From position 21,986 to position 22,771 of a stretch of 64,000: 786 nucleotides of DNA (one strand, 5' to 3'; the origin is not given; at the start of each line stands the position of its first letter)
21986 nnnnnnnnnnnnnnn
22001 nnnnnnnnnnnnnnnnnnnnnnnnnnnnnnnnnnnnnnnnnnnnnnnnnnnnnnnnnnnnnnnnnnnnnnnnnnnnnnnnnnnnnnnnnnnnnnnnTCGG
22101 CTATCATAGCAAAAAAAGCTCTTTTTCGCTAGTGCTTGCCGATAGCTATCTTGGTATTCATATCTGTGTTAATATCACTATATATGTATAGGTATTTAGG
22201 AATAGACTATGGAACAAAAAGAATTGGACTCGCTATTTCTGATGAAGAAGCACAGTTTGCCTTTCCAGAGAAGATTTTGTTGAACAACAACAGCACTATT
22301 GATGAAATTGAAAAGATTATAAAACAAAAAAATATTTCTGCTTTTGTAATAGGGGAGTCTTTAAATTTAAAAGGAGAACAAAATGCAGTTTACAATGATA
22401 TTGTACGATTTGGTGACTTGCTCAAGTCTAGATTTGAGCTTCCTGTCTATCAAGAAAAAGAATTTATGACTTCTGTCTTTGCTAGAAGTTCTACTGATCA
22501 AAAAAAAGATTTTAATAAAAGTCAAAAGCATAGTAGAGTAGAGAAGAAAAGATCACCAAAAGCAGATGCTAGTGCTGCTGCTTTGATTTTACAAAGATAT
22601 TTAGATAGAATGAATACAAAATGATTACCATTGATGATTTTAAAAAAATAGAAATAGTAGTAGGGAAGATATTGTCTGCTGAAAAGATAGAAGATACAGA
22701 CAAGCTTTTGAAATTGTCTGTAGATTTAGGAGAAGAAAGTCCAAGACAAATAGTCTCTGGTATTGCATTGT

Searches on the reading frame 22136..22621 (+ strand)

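Call 22: search_protein_families(library=pfam, proteins=[window:22136-22621:+], max_evalue=0.00001)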
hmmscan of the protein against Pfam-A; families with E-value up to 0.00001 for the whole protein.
window:22136-22621:+ (162 aa): 1 family
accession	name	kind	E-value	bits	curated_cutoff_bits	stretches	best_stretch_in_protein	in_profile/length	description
PF03652.20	RuvX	-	5.3e-29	101.7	29.2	1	19-157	2-133/134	Holliday junction resolvase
